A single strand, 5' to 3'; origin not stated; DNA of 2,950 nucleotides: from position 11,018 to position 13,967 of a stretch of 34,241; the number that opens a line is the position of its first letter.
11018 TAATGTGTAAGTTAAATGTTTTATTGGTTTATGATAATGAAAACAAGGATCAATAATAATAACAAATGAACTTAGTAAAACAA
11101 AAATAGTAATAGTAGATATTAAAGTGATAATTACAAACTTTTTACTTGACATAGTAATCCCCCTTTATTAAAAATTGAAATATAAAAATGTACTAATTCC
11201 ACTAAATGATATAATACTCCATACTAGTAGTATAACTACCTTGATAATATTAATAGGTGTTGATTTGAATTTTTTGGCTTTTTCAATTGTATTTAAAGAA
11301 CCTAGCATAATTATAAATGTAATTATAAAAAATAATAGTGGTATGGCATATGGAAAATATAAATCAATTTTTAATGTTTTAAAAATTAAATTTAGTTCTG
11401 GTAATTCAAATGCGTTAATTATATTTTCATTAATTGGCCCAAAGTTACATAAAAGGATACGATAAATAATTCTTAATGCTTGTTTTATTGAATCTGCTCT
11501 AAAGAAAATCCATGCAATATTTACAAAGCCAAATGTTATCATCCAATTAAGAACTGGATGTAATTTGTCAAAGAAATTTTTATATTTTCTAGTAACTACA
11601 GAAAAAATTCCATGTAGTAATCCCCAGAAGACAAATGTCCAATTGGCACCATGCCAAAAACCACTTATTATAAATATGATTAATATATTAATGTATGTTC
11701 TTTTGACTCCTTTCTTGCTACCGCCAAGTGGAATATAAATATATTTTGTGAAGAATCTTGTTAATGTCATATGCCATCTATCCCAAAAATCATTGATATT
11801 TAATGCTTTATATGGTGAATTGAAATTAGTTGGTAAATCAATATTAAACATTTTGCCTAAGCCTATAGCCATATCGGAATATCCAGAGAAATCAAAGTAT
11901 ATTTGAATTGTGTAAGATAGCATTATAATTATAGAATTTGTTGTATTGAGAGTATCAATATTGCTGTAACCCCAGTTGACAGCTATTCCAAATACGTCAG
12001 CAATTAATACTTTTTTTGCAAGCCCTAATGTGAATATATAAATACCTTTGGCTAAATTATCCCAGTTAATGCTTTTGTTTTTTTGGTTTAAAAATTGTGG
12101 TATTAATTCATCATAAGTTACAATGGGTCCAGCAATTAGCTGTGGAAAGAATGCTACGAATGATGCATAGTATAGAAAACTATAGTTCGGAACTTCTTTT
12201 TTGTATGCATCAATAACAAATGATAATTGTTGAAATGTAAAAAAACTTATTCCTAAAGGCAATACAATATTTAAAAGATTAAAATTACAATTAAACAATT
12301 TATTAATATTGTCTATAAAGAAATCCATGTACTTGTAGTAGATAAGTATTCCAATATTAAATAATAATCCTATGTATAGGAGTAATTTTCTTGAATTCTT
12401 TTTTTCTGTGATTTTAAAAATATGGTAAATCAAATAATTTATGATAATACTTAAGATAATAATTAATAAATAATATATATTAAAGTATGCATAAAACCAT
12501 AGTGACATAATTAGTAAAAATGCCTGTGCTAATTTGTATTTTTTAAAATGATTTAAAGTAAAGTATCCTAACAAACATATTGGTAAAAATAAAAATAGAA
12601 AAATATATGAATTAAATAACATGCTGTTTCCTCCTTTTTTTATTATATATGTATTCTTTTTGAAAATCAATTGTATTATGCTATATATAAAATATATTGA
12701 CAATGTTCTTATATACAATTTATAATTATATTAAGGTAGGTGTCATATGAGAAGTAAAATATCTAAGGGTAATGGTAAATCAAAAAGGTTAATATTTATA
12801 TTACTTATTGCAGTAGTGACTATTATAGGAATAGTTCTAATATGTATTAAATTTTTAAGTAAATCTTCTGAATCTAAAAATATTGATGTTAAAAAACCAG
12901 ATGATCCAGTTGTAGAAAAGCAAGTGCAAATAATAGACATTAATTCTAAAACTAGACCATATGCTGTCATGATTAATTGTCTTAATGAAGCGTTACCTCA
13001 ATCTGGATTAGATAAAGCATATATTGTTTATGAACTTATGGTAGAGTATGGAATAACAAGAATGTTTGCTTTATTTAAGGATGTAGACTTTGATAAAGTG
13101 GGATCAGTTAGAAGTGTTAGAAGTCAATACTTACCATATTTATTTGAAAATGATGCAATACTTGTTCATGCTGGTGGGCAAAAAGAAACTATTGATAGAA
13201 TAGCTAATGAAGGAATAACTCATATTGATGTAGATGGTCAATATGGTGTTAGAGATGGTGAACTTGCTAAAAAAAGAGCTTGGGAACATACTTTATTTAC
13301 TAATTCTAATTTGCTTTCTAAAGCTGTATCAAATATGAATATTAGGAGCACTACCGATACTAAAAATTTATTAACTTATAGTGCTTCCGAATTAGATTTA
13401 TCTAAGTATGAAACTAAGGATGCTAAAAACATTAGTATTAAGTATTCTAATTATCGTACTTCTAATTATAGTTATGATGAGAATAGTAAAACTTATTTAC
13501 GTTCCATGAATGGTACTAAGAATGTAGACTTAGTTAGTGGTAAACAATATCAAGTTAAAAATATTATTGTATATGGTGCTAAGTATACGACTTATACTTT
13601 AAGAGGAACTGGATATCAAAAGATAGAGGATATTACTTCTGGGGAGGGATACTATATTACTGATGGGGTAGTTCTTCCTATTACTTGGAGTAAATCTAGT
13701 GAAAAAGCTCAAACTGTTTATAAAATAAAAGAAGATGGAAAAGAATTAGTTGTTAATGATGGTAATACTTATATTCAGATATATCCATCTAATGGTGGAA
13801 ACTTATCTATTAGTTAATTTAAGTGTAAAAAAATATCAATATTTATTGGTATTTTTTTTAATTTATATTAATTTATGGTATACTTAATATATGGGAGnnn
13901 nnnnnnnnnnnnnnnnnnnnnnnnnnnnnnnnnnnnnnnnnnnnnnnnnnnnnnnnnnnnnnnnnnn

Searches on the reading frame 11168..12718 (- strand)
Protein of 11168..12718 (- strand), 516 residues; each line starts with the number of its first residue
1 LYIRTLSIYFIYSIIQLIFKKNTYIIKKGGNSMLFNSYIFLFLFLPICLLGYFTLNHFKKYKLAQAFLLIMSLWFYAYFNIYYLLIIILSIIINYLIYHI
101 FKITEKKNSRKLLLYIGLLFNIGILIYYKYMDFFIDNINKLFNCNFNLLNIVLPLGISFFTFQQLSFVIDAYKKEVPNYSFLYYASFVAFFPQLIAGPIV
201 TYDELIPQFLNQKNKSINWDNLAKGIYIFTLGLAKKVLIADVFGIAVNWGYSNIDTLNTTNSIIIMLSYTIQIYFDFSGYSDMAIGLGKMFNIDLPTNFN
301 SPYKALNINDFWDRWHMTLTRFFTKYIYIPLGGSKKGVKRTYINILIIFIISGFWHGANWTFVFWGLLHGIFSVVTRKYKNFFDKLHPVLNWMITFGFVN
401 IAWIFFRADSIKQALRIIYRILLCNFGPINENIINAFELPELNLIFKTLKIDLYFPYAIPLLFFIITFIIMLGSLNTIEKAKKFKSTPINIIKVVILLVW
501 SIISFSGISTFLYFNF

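Call 9: search_protein_families(library=pfam, proteins=[window:11168-12718:-], max_evalue=0.001)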
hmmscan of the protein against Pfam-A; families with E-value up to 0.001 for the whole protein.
window:11168-12718:- (516 aa): 2 families
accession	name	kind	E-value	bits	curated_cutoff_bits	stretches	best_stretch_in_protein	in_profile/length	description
PF03062.24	MBOAT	-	5.3e-31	108.6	27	1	164-406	64-328/337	MBOAT, membrane-bound O-acyltransferase family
PF13813.11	MBOAT_2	-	1.1e-09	38.8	25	1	296-358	2-66/85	Membrane bound O-acyl transferase family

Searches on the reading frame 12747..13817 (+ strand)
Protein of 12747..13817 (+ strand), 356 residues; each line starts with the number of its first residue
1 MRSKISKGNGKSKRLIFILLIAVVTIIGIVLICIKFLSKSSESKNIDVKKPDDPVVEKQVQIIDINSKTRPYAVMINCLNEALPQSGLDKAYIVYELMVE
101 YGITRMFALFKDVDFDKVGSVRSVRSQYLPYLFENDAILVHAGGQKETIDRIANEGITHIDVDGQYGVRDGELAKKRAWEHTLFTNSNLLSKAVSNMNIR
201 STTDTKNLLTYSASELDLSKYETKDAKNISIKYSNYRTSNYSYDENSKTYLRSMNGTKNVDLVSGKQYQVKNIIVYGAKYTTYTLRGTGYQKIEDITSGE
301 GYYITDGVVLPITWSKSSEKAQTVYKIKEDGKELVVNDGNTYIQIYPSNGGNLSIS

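Call 6: search_protein_families(library=pfam, proteins=[window:12747-13817:+], max_evalue=0.01)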
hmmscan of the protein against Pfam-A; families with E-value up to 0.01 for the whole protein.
window:12747-13817:+ (356 aa): 2 families
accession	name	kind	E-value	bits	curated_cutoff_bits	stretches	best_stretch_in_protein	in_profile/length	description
PF11258.13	DUF3048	-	5.3e-33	114.7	25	1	67-198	12-146/148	Protein of unknown function (DUF3048) N-terminal domain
PF17479.7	DUF3048_C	-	4.8e-25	88.6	25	1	229-343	1-114/114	Protein of unknown function (DUF3048) C-terminal domain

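Call 7: search_protein_families(library=ncbifam, proteins=[window:12747-13817:+], max_evalue=0.01)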
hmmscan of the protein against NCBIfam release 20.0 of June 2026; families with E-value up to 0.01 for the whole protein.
window:12747-13817:+ (356 aa): 1 family
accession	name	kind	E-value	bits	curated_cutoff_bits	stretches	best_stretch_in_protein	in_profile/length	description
NF005826.1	PRK07718.1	equivalog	0.0047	16.9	140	0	12-66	3-57/143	flagellar basal body-associated protein FliL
